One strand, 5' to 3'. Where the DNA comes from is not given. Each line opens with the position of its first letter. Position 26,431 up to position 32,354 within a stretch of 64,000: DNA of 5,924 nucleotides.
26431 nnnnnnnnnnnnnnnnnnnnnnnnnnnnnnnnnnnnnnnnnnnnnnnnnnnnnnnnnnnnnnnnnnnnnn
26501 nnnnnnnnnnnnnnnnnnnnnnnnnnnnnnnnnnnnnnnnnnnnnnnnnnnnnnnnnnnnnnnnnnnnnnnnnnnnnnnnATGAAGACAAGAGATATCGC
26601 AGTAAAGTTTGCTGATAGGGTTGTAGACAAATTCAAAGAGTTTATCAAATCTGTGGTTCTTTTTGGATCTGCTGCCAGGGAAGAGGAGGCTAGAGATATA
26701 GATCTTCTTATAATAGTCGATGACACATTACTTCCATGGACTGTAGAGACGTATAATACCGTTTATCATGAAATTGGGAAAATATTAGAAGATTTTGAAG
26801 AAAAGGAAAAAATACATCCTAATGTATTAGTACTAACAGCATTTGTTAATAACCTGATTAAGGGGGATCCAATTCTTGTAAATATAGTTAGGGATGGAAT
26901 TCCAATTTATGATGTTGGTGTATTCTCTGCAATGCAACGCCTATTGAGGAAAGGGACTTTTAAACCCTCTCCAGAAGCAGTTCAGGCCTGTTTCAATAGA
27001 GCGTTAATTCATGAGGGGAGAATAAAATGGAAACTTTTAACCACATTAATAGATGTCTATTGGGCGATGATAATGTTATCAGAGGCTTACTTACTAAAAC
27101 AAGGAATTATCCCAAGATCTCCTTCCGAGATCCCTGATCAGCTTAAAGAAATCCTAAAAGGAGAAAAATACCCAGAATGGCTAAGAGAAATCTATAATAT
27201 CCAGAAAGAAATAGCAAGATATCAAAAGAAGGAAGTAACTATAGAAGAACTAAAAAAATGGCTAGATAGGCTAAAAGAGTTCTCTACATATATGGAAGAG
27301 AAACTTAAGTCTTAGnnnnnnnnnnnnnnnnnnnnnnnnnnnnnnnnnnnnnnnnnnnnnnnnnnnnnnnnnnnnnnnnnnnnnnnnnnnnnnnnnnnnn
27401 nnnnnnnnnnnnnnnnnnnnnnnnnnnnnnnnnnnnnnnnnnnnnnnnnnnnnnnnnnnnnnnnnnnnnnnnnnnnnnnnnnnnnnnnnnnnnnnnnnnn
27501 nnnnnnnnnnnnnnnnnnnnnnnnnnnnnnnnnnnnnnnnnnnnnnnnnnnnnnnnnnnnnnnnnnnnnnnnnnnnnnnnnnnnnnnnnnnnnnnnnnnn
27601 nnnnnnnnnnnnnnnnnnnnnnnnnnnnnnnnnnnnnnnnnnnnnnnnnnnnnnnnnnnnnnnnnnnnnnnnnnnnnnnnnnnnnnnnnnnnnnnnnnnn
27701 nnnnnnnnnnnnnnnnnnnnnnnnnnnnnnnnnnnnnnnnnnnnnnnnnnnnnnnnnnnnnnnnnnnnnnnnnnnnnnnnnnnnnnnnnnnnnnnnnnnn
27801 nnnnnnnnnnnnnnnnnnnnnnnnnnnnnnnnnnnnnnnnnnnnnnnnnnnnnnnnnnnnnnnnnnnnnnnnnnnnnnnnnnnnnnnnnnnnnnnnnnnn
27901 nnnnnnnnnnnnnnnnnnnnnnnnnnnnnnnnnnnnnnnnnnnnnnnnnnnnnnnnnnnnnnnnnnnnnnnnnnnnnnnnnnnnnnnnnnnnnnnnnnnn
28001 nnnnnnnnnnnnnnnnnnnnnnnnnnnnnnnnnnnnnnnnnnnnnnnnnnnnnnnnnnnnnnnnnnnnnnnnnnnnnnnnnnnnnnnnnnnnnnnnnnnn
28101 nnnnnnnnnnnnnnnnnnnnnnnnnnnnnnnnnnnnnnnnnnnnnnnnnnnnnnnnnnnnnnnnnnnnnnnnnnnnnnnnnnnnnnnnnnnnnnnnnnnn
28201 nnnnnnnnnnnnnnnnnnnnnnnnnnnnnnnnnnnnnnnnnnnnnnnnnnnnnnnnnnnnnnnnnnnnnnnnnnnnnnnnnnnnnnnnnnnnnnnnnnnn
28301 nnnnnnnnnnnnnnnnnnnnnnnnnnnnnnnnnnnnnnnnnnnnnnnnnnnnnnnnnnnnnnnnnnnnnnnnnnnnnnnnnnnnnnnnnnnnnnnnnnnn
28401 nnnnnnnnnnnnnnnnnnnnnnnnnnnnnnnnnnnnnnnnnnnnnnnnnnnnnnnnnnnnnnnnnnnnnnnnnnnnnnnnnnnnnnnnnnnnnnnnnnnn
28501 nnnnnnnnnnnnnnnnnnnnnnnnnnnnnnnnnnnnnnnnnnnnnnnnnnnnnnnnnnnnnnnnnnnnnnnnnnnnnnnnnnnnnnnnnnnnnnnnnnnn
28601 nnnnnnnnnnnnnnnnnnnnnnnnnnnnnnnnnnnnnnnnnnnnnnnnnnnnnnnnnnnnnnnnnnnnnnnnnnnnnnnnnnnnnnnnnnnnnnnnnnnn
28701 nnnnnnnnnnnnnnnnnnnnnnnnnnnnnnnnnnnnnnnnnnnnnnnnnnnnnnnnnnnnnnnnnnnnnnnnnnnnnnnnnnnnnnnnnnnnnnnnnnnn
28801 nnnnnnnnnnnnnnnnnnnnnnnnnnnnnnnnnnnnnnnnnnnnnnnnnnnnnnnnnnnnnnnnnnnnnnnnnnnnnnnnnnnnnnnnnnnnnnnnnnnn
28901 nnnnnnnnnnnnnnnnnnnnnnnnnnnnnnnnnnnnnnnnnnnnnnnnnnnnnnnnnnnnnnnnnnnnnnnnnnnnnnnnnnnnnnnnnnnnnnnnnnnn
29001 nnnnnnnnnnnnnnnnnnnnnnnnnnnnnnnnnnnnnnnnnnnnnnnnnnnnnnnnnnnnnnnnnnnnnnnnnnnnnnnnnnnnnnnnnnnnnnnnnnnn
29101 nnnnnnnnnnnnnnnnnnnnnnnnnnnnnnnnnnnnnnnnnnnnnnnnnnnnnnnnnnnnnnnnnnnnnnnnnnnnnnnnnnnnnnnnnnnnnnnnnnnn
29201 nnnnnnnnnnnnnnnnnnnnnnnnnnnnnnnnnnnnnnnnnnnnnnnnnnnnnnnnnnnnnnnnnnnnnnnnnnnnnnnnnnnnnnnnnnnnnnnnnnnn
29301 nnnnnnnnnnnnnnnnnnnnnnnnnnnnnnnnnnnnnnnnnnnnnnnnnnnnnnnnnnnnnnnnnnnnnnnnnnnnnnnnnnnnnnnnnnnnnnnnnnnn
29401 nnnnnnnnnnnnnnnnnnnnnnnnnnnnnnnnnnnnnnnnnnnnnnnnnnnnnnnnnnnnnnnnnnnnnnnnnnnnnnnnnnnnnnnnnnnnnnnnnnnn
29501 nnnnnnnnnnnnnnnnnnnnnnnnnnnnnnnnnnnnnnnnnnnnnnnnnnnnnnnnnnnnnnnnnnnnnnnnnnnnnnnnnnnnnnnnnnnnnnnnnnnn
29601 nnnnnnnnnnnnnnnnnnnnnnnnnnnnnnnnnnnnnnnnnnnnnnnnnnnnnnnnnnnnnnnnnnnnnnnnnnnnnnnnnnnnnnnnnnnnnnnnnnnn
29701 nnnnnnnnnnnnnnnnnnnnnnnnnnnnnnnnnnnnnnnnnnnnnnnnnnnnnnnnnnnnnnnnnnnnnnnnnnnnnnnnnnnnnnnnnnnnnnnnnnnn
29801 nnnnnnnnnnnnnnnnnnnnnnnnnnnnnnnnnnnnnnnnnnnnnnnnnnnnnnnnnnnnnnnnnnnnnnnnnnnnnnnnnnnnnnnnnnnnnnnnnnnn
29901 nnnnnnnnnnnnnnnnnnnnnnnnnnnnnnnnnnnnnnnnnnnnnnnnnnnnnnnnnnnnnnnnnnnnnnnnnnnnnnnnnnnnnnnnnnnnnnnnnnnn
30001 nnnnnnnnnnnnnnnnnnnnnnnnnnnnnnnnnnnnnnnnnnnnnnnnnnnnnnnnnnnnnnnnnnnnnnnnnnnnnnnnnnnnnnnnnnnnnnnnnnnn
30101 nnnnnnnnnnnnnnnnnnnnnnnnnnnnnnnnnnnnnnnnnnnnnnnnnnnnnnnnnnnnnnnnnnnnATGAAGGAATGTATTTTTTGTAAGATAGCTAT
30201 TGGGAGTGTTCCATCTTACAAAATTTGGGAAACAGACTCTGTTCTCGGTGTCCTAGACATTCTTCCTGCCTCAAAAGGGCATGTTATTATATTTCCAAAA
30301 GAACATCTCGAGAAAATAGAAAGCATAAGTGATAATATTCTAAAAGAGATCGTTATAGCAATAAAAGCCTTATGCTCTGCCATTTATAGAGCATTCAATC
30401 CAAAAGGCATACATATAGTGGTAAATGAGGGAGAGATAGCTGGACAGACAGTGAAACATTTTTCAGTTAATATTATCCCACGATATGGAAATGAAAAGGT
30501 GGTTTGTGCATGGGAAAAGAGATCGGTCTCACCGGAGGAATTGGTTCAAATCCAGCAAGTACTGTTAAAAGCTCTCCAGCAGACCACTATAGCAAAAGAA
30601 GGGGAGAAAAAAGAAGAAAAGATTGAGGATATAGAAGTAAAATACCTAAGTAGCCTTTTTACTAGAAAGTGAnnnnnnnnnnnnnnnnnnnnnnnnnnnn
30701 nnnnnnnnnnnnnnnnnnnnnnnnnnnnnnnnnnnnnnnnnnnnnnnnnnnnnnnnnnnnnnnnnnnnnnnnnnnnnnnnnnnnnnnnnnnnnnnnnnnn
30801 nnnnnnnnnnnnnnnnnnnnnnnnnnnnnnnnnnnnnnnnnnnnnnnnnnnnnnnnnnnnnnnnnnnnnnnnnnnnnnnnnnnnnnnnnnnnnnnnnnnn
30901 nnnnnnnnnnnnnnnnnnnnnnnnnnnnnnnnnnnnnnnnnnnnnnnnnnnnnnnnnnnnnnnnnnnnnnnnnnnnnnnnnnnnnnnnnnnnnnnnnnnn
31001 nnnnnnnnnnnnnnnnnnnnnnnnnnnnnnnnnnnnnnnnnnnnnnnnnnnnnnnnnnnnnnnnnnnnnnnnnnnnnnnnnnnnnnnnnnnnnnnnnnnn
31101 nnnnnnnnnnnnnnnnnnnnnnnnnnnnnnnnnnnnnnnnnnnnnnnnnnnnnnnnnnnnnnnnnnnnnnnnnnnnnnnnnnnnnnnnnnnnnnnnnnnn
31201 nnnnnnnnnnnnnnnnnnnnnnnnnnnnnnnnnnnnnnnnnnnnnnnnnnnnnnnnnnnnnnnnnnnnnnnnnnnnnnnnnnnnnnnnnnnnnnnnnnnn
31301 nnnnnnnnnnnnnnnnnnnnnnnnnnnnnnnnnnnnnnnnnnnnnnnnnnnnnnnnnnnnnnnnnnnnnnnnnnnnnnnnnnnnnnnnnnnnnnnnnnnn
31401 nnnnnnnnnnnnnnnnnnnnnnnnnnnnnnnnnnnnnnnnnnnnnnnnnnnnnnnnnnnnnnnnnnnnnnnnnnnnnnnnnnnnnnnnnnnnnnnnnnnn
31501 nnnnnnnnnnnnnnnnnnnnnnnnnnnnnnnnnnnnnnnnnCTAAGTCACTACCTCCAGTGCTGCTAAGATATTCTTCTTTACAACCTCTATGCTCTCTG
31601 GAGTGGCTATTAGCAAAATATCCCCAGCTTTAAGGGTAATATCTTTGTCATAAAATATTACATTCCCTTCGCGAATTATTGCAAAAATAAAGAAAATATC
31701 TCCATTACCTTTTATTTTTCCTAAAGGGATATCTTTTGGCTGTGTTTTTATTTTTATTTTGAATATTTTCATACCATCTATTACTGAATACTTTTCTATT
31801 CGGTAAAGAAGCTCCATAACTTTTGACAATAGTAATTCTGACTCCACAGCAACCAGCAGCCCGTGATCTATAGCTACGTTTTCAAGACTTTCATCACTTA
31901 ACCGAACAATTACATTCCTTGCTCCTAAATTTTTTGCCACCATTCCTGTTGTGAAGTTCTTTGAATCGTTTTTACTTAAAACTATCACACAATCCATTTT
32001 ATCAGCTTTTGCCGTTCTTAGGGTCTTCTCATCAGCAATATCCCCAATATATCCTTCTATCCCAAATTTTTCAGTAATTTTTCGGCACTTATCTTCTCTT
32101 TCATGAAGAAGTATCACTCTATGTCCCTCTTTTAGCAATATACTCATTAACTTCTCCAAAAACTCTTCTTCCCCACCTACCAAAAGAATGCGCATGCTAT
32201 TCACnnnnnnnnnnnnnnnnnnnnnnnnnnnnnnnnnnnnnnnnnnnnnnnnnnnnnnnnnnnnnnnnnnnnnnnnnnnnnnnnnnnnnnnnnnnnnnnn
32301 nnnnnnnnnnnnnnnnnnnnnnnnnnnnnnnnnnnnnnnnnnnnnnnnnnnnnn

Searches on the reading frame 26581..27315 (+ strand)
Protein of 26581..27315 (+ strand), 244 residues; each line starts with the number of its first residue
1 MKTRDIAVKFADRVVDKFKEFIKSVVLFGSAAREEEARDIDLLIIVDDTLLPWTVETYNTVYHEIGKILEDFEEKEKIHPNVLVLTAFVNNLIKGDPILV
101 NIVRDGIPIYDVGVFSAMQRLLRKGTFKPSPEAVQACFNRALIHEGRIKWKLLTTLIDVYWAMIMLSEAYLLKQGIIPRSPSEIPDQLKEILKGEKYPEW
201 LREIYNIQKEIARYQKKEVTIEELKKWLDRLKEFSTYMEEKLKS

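Call 38: search_protein_families(library=pfam, proteins=[window:26581-27315:+], max_evalue=0.001)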
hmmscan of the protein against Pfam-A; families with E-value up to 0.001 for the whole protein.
window:26581-27315:+ (244 aa): 2 families
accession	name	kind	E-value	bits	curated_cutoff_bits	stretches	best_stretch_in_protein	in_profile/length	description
PF18765.7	Polbeta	-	2.2e-06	28.2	26.9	1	20-71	11-59/93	Polymerase beta, Nucleotidyltransferase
PF01909.29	NTP_transf_2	-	3.4e-06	27.8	21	1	9-71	3-63/93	Nucleotidyltransferase domain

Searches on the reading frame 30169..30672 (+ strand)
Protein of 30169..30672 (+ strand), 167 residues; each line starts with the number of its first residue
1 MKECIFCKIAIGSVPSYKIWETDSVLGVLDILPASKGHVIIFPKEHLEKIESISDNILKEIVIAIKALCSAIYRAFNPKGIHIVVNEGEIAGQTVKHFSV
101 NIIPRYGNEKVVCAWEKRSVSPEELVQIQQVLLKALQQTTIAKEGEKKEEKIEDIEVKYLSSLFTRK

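Call 38: search_protein_families(library=pfam, proteins=[window:30169-30672:+], max_evalue=0.001)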
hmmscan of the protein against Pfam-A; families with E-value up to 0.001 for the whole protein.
window:30169-30672:+ (167 aa): 3 families
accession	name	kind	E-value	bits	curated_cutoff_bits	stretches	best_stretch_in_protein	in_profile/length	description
PF01230.28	HIT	-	4e-17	63.1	21.5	1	14-106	4-96/98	HIT domain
PF11969.13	DcpS_C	-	1.3e-06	29.3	24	1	3-102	1-99/114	Scavenger mRNA decapping enzyme C-term binding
PF04677.20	CwfJ_C_1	-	1.7e-05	25.1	21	1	34-104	44-108/122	Protein similar to CwfJ C-terminus 1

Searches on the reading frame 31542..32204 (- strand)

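Call 38: search_protein_families(library=pfam, proteins=[window:31542-32204:-], max_evalue=0.001)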
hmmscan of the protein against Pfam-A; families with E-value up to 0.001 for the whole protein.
window:31542-32204:- (220 aa): 2 families
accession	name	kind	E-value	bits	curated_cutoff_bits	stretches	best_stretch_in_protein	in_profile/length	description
PF02254.24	TrkA_N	-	1.8e-14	54.5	23.8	1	14-113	8-107/116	TrkA-N domain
PF02080.26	TrkA_C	-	0.00034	20.9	27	0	172-210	29-68/71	TrkA-C domain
